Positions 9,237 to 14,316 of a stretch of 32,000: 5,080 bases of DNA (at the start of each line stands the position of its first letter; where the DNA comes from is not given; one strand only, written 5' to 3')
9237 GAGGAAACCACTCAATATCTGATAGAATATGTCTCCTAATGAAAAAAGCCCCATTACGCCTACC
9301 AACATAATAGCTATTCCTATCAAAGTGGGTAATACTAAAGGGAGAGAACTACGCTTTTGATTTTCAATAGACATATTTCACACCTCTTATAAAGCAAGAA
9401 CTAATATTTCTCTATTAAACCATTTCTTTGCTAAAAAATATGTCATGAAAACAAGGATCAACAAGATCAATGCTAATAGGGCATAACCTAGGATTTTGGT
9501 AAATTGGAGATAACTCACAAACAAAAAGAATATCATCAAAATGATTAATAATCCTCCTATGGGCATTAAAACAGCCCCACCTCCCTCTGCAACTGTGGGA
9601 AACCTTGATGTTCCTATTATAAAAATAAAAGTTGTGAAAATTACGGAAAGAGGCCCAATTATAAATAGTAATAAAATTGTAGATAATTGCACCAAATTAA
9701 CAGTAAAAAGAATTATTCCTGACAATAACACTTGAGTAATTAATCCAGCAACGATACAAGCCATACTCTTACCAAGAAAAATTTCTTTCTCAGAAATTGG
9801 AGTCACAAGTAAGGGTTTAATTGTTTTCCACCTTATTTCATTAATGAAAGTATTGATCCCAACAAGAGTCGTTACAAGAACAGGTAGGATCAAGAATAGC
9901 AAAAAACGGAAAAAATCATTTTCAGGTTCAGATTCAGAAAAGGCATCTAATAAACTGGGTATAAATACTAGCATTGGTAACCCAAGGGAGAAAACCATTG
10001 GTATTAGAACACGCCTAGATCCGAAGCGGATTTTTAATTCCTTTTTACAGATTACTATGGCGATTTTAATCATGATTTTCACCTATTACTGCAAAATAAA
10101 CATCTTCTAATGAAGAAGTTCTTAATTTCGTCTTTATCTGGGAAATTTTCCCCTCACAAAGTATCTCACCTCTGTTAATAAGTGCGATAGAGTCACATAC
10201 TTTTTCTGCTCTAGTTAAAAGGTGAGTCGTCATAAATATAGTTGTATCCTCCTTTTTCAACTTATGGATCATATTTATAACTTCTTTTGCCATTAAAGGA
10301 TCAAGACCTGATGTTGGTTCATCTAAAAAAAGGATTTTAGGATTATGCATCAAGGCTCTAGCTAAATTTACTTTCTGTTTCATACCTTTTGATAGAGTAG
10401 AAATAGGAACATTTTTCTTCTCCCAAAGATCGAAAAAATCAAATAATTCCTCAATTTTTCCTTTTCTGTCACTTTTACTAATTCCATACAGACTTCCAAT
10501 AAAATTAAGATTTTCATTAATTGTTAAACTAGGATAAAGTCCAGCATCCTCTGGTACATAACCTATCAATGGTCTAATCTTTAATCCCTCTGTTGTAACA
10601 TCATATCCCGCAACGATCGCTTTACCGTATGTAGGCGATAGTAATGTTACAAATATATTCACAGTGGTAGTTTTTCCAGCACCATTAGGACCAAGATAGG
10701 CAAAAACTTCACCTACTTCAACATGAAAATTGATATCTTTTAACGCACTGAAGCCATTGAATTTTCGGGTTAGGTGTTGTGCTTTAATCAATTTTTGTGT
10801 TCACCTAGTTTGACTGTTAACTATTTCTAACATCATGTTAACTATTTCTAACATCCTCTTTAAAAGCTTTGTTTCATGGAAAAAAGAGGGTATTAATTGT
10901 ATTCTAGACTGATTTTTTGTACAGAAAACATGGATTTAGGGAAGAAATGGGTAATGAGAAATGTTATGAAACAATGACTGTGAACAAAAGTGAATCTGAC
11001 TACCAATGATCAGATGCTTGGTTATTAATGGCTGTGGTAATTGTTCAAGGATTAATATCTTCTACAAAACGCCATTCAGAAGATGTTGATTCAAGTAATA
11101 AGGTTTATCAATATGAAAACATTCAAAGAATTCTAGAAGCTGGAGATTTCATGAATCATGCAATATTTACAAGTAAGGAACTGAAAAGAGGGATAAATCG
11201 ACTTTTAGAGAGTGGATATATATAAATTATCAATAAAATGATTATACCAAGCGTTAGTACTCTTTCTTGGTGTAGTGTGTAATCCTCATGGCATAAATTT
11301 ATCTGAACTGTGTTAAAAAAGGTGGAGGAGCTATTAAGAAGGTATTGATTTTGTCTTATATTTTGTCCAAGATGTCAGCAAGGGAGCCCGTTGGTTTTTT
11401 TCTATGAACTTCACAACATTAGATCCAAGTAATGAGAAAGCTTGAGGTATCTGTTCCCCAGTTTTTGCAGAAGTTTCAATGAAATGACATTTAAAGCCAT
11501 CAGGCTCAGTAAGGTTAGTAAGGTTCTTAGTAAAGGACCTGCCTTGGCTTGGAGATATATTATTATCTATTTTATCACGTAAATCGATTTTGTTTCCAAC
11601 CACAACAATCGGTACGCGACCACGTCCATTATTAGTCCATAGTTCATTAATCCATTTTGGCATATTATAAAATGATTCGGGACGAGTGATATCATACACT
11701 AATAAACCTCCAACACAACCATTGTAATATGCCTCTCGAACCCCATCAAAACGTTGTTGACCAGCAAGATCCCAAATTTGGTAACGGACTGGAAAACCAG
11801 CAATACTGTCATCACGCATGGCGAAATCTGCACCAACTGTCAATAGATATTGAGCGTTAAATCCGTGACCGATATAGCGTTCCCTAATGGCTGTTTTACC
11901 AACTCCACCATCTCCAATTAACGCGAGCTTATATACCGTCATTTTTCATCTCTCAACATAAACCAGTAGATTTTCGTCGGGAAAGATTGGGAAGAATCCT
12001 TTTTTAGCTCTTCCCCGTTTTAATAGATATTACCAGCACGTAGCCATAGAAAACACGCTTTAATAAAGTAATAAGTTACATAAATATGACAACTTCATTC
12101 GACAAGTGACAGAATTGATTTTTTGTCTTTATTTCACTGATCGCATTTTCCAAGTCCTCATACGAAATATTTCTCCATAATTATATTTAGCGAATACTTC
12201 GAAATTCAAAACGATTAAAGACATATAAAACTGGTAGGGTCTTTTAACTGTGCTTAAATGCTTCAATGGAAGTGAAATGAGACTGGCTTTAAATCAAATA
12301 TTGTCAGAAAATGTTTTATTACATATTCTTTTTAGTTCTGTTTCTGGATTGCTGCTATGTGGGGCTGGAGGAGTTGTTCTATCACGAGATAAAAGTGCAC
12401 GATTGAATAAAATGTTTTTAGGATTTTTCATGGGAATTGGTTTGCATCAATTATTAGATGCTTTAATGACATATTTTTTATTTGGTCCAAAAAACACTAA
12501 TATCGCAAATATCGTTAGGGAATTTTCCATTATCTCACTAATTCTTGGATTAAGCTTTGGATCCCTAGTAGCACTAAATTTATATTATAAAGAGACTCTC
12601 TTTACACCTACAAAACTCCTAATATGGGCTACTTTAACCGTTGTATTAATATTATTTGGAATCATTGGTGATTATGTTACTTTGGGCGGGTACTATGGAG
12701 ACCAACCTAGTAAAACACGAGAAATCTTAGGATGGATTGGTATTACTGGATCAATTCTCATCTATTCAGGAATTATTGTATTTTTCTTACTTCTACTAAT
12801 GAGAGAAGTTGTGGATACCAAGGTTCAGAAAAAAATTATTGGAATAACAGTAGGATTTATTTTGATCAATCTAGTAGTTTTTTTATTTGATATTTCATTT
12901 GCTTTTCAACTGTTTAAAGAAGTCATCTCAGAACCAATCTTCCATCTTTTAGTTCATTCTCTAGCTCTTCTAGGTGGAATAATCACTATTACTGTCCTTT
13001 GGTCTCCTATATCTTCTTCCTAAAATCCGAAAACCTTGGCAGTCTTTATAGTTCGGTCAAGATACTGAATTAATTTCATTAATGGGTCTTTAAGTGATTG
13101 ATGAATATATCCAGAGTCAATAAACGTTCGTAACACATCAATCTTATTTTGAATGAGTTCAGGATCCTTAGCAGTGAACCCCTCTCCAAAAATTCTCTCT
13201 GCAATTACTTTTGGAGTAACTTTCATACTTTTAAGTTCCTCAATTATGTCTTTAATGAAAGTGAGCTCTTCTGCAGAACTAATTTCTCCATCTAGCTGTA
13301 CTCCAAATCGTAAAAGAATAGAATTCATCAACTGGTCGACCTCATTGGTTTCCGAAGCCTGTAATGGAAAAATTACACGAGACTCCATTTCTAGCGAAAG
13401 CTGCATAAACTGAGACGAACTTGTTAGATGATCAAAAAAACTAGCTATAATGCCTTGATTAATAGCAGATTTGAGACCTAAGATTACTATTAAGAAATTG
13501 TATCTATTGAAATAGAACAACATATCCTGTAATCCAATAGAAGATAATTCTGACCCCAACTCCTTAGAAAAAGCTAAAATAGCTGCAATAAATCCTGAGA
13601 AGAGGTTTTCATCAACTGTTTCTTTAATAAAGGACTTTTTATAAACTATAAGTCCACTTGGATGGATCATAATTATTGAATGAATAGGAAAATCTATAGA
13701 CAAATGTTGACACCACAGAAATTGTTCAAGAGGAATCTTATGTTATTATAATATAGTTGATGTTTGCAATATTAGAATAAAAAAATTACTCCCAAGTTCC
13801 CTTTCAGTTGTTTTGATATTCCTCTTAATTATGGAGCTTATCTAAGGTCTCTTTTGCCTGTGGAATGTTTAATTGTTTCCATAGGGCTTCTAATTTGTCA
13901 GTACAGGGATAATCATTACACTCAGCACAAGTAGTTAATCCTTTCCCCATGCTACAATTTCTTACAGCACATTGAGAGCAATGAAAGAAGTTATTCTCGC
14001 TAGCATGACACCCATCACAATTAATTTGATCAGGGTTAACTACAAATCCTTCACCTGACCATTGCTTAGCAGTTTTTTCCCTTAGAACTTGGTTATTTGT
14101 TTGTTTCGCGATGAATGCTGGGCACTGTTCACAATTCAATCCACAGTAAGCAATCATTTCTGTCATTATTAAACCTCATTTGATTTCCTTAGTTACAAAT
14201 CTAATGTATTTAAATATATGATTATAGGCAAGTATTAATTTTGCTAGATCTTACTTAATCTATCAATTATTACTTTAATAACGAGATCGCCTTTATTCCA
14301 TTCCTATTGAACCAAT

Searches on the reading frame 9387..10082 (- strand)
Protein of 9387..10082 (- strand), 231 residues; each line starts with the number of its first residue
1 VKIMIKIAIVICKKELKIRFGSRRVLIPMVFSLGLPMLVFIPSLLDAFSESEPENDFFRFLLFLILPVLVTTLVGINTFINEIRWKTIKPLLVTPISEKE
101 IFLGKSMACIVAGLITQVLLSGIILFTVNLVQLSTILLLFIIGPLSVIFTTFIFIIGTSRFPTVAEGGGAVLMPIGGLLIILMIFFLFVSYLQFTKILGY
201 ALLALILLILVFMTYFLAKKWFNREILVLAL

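Call 12: search_protein_families(library=pfam, proteins=[window:9387-10082:-])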
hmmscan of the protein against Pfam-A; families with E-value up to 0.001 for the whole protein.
window:9387-10082:- (231 aa): 1 family
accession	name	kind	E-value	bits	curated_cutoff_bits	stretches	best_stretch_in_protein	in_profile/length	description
PF12730.13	ABC2_membrane_4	-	0.00068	20.1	27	1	26-155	16-157/179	ABC-2 family transporter protein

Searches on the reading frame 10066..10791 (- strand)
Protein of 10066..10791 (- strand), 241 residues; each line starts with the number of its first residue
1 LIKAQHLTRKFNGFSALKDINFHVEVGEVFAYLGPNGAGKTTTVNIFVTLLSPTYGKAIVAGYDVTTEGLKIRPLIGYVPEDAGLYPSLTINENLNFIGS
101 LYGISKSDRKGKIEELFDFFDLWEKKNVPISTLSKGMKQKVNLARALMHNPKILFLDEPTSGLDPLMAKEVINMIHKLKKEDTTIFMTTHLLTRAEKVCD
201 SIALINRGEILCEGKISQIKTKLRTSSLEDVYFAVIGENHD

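Call 12: search_protein_families(library=pfam, proteins=[window:10066-10791:-])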
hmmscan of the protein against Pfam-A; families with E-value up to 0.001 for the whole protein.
window:10066-10791:- (241 aa): 4 families
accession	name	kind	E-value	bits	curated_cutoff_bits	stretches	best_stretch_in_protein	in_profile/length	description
PF00005.33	ABC_tran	-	1.3e-31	110.4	25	1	17-161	1-137/137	ABC transporter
PF13304.12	AAA_21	-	3.4e-15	57.3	27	1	119-190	224-298/304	AAA domain, putative AbiEii toxin, Type IV TA system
PF13175.12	AAA_15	-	0.00041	20.5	32.1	0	108-190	279-369/374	AAA ATPase domain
PF02463.25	SMC_N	-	0.00067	19.6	40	0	118-193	122-200/220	RecF/RecN/SMC N terminal domain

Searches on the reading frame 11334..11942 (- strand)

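Call 12: search_protein_families(library=pfam, proteins=[window:11334-11942:-])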
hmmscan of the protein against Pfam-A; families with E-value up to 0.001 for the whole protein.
window:11334-11942:- (202 aa): 3 families
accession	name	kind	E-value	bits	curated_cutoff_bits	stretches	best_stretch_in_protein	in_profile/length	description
PF00071.28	Ras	-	5.9e-41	140.2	21.6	1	5-176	1-160/162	Ras family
PF08477.19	Roc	-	4.6e-26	91.8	27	1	5-120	1-119/119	Ras of Complex, Roc, domain of DAPkinase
PF00025.27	Arf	-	2.1e-09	37.5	22.3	1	5-173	16-171/174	ADP-ribosylation factor family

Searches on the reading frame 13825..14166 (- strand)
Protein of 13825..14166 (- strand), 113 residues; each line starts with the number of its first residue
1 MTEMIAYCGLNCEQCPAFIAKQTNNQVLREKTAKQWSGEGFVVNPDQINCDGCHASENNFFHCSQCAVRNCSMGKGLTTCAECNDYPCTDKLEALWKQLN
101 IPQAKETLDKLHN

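Call 7: search_protein_families(library=pfam, proteins=[window:13825-14166:-])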
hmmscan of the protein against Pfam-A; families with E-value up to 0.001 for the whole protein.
window:13825-14166:- (113 aa): 1 family
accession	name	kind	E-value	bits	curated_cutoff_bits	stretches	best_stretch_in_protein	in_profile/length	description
PF12675.12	DUF3795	-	1.1e-19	71.1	22.6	1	4-90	1-80/83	Protein of unknown function (DUF3795)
